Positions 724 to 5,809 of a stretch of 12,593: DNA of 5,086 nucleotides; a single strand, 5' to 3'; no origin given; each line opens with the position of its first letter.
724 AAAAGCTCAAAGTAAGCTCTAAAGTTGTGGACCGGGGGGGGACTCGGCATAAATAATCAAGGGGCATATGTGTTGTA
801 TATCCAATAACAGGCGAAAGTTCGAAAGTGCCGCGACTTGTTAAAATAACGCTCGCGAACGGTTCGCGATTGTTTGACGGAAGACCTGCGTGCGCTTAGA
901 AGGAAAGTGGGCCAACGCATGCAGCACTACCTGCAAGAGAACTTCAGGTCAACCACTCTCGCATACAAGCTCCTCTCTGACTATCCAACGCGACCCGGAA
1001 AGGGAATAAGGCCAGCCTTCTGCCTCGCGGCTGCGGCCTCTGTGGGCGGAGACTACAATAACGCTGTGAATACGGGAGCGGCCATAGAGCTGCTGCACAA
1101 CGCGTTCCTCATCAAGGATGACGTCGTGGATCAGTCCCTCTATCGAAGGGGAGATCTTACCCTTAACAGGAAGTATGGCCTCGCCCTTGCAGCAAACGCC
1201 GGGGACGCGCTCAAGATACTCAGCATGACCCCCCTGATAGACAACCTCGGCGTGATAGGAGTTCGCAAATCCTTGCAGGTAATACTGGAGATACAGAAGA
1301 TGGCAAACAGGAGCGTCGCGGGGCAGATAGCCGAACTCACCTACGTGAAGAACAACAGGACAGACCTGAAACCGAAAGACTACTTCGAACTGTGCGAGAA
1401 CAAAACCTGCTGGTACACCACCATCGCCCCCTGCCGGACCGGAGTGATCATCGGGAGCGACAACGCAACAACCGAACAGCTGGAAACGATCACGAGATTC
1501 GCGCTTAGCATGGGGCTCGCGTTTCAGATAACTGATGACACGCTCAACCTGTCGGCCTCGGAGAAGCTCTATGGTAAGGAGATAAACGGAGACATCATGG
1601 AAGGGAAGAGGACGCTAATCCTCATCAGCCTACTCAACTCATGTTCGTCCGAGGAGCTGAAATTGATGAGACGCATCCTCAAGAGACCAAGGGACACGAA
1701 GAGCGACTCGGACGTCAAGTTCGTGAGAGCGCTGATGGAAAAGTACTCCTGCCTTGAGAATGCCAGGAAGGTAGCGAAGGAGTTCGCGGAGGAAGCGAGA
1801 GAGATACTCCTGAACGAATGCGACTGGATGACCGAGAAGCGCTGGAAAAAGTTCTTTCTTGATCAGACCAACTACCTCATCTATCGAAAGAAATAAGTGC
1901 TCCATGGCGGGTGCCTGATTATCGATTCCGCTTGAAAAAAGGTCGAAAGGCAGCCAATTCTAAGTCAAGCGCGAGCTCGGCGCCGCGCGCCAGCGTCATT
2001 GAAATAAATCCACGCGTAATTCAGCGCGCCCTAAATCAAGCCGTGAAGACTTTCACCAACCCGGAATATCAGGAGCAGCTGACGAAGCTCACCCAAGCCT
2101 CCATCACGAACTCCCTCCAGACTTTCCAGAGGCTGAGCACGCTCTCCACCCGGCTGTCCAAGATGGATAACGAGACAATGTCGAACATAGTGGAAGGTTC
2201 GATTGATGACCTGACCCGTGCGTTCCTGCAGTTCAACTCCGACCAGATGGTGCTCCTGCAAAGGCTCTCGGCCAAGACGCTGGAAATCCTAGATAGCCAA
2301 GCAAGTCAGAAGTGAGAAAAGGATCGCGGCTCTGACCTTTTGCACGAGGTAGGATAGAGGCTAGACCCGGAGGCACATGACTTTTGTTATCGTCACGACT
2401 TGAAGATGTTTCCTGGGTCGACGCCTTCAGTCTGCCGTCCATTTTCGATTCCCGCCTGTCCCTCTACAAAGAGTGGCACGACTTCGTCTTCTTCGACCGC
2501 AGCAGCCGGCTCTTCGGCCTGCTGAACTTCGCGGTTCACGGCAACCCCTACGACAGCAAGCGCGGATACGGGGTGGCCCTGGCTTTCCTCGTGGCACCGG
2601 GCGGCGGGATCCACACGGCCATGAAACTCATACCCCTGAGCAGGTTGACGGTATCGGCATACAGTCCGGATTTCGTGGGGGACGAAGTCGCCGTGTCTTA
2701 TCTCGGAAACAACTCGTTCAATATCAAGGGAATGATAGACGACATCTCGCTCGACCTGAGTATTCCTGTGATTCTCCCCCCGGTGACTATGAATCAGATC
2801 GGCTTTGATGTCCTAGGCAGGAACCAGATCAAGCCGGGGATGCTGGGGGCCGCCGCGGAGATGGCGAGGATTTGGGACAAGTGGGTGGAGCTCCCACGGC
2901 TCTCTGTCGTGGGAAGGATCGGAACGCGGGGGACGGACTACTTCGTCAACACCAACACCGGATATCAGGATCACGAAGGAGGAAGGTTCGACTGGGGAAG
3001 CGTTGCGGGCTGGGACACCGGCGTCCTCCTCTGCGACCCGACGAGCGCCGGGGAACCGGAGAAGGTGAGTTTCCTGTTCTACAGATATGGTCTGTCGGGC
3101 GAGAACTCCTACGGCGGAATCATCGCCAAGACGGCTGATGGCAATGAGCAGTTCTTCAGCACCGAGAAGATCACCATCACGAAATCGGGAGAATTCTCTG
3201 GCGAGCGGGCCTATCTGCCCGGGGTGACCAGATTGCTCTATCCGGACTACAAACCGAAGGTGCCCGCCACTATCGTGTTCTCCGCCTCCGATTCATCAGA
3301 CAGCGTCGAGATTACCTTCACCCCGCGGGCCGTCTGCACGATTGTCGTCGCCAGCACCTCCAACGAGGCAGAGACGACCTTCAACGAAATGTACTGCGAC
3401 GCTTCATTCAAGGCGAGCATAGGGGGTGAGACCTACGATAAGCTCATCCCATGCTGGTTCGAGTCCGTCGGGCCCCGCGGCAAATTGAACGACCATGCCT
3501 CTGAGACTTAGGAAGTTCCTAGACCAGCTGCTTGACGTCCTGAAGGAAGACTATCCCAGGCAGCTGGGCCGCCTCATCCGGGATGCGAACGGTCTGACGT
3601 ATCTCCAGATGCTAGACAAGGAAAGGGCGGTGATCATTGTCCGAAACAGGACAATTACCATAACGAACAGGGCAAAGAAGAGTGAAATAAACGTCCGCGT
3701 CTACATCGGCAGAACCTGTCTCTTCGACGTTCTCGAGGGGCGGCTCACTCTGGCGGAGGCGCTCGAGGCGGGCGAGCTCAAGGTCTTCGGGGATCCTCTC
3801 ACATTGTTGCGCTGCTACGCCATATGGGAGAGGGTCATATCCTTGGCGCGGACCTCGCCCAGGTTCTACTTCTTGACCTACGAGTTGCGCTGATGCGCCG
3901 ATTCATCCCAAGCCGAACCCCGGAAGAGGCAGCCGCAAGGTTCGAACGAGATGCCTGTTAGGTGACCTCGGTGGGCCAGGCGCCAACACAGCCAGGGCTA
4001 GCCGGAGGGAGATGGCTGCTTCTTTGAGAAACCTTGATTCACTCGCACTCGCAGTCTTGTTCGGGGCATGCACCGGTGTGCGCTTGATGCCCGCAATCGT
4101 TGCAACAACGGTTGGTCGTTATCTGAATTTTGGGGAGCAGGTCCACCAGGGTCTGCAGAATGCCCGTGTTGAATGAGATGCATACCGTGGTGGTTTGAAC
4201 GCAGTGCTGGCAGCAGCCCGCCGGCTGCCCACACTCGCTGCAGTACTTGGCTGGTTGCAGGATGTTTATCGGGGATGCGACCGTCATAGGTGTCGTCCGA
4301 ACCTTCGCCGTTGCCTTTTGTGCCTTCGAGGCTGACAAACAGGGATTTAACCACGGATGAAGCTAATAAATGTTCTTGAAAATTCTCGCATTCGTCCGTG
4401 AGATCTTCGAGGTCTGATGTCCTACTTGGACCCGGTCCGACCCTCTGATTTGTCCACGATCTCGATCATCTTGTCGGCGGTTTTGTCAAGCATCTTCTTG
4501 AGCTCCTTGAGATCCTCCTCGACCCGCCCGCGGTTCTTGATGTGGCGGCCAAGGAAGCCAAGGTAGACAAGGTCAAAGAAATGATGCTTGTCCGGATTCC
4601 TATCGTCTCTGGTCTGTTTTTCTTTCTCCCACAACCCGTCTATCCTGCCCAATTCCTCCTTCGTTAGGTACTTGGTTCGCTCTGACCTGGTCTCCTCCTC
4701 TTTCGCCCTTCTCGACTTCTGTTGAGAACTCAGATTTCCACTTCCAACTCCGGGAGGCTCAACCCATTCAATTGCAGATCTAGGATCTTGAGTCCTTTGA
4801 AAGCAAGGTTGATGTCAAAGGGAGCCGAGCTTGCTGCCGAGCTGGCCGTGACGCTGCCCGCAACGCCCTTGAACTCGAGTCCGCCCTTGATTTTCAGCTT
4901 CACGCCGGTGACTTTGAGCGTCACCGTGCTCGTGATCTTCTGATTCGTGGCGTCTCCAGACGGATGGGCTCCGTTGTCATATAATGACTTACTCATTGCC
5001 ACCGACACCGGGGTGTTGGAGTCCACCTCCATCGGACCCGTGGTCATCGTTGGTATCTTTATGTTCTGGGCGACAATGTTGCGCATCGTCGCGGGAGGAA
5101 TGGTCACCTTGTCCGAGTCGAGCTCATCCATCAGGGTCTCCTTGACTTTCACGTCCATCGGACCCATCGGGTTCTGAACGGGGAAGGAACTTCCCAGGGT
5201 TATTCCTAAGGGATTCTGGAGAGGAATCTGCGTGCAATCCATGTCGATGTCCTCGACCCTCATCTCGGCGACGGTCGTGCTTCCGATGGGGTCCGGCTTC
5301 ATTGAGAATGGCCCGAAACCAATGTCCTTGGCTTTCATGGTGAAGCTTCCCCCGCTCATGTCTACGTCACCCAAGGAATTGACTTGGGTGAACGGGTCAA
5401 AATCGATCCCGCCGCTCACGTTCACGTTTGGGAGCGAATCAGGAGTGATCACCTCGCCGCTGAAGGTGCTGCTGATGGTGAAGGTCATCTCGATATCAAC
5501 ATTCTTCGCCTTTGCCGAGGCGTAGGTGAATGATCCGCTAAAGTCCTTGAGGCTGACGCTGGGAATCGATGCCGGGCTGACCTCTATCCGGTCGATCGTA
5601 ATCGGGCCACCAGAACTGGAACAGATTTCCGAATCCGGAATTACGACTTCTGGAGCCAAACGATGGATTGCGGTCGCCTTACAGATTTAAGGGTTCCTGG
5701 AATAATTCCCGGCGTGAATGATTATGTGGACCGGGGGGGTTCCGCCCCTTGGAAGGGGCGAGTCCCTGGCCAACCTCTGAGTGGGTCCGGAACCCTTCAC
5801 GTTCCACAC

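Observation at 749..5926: Two intergenic regions 5 kb apart share a multi-block motif module with an inverted TATA-containing core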

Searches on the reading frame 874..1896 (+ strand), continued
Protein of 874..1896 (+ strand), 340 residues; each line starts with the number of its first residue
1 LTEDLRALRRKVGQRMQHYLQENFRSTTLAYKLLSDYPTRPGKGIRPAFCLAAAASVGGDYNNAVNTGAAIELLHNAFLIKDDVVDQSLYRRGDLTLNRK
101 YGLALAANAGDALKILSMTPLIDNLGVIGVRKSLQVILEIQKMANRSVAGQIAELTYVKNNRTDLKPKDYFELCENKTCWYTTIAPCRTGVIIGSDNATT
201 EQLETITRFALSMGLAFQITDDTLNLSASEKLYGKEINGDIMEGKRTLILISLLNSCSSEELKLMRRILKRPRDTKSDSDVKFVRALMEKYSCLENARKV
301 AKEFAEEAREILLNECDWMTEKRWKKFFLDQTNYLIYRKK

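Call 87: search_protein_families(library=pfam, proteins=[L160:11987-13039:+, L160:6451-6813:-], max_evalue=0.001)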
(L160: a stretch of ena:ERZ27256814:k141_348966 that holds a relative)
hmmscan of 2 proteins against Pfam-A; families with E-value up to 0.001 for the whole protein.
L160:11987-13039:+ (350 aa): 1 family
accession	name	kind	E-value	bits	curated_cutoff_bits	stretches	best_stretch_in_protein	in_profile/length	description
PF22578.2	GGR_cat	-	0.00019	21.6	27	0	147-210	5-71/88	Geranylgeranyl reductase catalytic domain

L160:6451-6813:- (120 aa): 0 families

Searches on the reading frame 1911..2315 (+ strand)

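Call 13: search_protein_families(library=pfam, proteins=[window:1911-2315:+], max_evalue=0.01)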
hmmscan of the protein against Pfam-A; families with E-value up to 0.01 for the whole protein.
window:1911-2315:+ (134 aa): 2 families
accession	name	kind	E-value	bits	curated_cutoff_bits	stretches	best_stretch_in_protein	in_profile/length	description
PF20649.3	COG5_C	-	0.0048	17.3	24.7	1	42-105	23-77/186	Conserved oligomeric Golgi complex subunit 5, C-terminal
PF17741.6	DUF5578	-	0.0094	15.9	25.7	0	47-122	176-252/268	Family of unknown function (DUF5578)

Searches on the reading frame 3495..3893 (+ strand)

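Call 13: search_protein_families(library=pfam, proteins=[window:3495-3893:+], max_evalue=0.01)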
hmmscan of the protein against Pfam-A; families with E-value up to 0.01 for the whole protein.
window:3495-3893:+ (132 aa): 1 family
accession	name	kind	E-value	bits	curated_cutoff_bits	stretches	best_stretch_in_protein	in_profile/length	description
PF14864.11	Alkyl_sulf_C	-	3.9e-05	24.3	27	1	40-107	41-109/125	Alkyl sulfatase C-terminal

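Call 79: search_protein_families(library=ncbifam, proteins=[window:3495-3893:+], max_evalue=0.01)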
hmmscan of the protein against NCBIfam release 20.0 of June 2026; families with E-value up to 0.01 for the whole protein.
window:3495-3893:+ (132 aa): 0 families

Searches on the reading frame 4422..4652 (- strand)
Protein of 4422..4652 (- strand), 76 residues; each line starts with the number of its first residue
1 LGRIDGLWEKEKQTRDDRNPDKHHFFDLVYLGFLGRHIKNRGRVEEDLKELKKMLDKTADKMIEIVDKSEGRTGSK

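Call 78: search_protein_families(library=phrogs, proteins=[window:4422-4652:-], max_evalue=0.01)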
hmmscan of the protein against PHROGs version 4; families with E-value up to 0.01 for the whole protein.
window:4422-4652:- (76 aa): 1 family
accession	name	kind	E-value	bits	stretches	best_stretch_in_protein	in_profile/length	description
phrog_35216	-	unknown function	0.006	18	1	38-71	43-76/87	-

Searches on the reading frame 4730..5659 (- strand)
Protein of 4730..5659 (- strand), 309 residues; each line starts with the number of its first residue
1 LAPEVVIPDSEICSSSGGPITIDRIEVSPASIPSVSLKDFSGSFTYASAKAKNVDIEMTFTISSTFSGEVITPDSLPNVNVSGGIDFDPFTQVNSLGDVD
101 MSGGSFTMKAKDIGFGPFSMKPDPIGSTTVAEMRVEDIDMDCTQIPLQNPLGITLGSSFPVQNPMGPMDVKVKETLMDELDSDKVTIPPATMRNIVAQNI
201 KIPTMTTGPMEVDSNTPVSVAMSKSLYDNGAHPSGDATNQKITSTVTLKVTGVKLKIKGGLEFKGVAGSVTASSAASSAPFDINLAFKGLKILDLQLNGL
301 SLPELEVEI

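Call 13: search_protein_families(library=pfam, proteins=[window:4730-5659:-], max_evalue=0.01)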
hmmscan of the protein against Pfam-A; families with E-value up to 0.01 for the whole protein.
window:4730-5659:- (309 aa): 0 families

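Call 62: find_homologous_proteins(query=window:4730-5659:-, max_evalue=1e-60)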
Query window:4730-5659:- (309 aa): 44 proteins with E <= 1e-60 among 4114 candidates.
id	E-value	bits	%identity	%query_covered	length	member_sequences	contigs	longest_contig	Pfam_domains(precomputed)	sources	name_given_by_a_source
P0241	5.4e-193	658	100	100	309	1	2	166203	-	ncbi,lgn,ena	-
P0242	1.3e-176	604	91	100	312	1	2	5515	-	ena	-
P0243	1.3e-168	578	86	100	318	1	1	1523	-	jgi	jgi:hypothetical protein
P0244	1.1e-162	558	85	100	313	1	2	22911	-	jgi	jgi:hypothetical protein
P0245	4.1e-159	547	82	99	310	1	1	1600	-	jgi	jgi:hypothetical protein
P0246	1.2e-156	539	86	94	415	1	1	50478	-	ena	-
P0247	1.1e-150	519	77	100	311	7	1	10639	-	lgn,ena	-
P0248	4.0e-147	507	75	100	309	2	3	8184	-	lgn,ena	-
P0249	1.1e-145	503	75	99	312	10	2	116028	-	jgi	-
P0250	7.0e-145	500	75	100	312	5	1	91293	-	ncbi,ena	-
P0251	1.1e-144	499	76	100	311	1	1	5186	-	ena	-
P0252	2.2e-143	495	73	100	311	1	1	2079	-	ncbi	-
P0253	1.5e-138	479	73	99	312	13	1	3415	-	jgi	jgi:hypothetical protein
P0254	2.9e-137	475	72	99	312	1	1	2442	-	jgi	jgi:hypothetical protein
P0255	1.5e-136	473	69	100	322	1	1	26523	-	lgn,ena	-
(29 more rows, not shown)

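Call 63: find_encoding_contigs(protein=P0242, flank=6000, max_places=4)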
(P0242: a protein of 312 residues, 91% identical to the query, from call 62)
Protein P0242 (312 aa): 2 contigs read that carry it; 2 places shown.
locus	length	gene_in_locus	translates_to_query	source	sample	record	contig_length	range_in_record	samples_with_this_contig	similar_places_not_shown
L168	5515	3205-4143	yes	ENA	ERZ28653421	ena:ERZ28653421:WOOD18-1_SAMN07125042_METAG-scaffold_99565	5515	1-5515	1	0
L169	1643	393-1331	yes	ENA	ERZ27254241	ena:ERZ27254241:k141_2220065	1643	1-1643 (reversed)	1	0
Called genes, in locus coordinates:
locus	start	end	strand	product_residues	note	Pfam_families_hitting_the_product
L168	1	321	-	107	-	?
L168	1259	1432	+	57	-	-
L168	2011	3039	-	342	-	-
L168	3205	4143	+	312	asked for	-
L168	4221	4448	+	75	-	-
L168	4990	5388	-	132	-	-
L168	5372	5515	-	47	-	?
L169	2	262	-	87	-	?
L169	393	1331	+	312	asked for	-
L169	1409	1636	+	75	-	-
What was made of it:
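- In the sister species element E lies downstream of a gene, not at a promoter (call 63).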

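Call 64: find_encoding_contigs(protein=P0241, flank=3000, max_places=6)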
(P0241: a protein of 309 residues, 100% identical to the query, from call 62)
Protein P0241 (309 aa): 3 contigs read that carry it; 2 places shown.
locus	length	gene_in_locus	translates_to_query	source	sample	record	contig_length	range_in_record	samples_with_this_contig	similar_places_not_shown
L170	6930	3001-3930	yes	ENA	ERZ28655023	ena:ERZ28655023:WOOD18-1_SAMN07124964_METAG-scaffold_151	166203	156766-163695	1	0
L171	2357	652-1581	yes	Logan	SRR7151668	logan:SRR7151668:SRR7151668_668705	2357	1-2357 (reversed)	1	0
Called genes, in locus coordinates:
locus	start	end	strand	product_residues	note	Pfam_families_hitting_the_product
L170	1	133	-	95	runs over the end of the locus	-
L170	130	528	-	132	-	-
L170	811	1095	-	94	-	PF14947:HTH_45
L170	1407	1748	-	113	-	-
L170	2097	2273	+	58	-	-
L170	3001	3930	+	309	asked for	-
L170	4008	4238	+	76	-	-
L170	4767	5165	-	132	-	PF14864:Alkyl_sulf_C (faint)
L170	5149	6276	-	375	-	-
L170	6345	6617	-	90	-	-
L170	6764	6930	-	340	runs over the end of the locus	PF00348:polyprenyl_synt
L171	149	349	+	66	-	-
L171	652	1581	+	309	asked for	-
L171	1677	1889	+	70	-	-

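Call 79: search_protein_families(library=ncbifam, proteins=[window:4730-5659:-], max_evalue=0.01)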
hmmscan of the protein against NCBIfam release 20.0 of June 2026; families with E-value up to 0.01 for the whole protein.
window:4730-5659:- (309 aa): 0 families

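Call 87: search_protein_families(library=pfam, proteins=[L168:2011-3039:-], max_evalue=0.001)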
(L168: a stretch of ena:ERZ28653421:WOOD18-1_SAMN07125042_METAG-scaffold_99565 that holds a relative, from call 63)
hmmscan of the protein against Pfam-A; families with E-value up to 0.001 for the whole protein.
L168:2011-3039:- (342 aa): 1 family
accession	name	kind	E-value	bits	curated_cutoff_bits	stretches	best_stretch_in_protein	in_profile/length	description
PF22578.2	GGR_cat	-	0.00072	19.8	27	0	153-184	21-52/88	Geranylgeranyl reductase catalytic domain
